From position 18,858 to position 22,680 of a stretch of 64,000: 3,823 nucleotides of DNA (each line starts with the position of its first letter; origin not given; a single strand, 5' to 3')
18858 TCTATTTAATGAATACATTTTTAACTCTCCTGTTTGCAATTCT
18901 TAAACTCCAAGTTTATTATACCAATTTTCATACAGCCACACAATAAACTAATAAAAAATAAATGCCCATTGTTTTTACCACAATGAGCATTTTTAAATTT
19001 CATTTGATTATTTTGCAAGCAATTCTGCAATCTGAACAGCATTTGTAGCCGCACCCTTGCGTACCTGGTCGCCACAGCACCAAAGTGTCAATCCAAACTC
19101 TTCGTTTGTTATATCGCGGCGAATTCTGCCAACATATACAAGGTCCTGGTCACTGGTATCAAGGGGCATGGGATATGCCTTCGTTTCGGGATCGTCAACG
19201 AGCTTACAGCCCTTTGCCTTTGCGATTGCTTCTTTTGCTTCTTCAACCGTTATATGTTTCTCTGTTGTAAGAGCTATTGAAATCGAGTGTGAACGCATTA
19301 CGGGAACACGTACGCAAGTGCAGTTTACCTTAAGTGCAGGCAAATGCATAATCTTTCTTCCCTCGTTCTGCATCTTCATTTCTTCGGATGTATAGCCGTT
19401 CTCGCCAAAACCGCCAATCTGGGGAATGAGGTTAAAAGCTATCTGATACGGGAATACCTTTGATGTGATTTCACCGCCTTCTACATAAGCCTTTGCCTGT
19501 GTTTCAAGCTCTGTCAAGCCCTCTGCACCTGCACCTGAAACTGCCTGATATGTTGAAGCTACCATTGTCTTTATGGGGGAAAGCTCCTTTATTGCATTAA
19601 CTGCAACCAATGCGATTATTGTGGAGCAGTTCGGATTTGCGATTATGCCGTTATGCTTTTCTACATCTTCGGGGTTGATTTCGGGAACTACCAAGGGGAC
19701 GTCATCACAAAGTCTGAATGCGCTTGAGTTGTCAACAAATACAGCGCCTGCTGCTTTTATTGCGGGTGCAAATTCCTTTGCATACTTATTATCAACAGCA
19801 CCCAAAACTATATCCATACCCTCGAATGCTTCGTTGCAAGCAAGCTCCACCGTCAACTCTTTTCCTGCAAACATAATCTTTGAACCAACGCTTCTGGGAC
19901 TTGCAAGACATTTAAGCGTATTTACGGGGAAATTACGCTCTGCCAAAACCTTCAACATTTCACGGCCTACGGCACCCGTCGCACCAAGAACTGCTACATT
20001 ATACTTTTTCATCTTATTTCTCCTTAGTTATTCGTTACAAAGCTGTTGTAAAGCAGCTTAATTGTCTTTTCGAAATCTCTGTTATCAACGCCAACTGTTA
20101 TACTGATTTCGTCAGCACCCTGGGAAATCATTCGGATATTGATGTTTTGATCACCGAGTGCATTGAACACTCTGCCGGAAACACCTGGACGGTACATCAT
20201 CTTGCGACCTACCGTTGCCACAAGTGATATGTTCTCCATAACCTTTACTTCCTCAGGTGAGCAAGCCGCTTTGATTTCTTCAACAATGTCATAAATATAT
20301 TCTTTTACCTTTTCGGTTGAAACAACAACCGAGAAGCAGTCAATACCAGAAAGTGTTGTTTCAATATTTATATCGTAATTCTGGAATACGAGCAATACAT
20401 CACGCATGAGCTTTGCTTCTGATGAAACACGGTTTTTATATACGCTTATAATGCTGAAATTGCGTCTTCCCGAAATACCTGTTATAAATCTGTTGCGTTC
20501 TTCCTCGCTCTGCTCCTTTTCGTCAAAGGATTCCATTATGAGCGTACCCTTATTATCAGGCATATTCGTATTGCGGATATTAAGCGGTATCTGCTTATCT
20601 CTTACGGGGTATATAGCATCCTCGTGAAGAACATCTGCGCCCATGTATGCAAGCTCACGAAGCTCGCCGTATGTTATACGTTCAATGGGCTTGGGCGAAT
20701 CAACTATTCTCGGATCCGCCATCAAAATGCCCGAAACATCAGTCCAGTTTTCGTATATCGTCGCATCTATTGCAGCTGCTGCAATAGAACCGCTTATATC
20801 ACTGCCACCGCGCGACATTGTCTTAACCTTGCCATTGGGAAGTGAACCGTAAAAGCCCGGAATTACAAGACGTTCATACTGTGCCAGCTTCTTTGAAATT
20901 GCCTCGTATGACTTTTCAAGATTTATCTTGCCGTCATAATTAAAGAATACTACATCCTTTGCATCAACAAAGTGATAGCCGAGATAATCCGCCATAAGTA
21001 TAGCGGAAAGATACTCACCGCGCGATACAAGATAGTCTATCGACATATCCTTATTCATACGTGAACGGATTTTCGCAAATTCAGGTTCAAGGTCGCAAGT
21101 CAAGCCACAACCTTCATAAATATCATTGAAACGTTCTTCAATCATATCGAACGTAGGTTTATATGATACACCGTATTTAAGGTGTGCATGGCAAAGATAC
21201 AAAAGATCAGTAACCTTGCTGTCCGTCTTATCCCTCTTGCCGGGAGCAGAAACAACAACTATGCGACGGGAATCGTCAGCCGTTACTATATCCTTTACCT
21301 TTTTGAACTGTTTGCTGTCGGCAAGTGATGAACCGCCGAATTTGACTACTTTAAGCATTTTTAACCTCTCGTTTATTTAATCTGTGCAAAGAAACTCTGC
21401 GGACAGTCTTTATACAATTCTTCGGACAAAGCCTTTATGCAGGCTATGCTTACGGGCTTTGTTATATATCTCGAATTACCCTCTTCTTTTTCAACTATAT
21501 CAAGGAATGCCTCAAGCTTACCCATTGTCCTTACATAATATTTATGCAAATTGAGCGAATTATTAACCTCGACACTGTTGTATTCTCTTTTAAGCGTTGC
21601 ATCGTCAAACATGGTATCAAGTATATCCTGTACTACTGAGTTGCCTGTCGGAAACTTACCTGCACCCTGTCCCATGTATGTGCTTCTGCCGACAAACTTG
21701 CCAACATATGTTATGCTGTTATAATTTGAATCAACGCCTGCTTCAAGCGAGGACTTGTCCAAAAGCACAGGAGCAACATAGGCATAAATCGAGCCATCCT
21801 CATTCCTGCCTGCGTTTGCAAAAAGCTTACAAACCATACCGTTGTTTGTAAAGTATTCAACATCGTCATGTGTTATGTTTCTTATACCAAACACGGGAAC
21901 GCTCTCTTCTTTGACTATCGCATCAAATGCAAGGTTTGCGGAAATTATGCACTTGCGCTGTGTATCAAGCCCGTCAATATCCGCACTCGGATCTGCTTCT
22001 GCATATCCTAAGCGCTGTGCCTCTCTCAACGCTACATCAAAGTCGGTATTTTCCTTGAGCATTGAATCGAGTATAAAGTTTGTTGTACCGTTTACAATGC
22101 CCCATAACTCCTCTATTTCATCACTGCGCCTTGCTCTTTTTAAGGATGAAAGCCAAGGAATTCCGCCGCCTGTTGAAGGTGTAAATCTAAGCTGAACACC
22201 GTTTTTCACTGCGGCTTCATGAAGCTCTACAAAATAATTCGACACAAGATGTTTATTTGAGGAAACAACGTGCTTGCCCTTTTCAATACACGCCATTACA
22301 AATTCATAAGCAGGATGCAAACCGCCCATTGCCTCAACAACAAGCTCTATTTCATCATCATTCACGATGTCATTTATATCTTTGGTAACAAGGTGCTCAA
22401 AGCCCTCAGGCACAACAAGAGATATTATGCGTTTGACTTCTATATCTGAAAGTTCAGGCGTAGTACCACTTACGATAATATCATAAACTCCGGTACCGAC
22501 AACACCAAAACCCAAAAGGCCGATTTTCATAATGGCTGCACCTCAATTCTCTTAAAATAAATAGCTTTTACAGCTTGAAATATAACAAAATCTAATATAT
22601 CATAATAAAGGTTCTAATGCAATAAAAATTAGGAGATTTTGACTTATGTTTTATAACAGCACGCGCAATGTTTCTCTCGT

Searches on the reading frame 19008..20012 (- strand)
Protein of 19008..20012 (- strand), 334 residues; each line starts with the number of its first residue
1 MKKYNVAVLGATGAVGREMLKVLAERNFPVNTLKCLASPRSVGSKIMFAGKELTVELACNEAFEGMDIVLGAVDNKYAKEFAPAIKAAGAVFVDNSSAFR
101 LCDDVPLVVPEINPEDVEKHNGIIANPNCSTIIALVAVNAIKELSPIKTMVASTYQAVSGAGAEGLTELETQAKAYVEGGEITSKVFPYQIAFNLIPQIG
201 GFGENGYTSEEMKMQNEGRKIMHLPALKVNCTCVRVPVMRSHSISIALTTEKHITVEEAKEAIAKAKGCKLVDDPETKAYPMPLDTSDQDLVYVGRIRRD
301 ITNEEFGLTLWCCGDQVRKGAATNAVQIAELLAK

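Call 72: search_protein_families(library=pfam, proteins=[window:19008-20012:-], max_evalue=0.00001)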
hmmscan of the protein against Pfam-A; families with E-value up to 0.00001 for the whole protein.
window:19008-20012:- (334 aa): 2 families
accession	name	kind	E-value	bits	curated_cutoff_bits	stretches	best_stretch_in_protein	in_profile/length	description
PF02774.23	Semialdhyde_dhC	-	2.9e-51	174.7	26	1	142-319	6-184/184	Semialdehyde dehydrogenase, dimerisation domain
PF01118.30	Semialdhyde_dh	-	1.6e-33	116.1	26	1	5-119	1-120/121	Semialdehyde dehydrogenase, NAD binding domain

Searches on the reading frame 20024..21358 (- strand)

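Call 72: search_protein_families(library=pfam, proteins=[window:20024-21358:-], max_evalue=0.00001)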
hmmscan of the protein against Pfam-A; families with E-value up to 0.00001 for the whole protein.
window:20024-21358:- (444 aa): 3 families
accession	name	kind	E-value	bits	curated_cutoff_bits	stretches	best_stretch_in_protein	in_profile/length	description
PF00696.33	AA_kinase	-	1.3e-35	123.7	24.9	1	1-263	1-234/234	Amino acid kinase family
PF22468.2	ACT_9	-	5e-22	77.9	27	1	380-440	1-61/61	ACT domain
PF01842.31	ACT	-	1.6e-09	37.8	27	1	390-435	10-60/66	ACT domain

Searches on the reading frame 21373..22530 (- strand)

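Call 72: search_protein_families(library=pfam, proteins=[window:21373-22530:-], max_evalue=0.00001)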
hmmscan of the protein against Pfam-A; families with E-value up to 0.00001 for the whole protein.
window:21373-22530:- (385 aa): 2 families
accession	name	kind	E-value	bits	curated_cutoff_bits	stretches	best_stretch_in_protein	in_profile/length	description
PF00742.24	Homoserine_dh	-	1.9e-51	174.7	22.9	1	125-304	1-173/173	Homoserine dehydrogenase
PF03447.22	NAD_binding_3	-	3.6e-11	44.2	24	1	7-116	1-115/116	Homoserine dehydrogenase, NAD binding domain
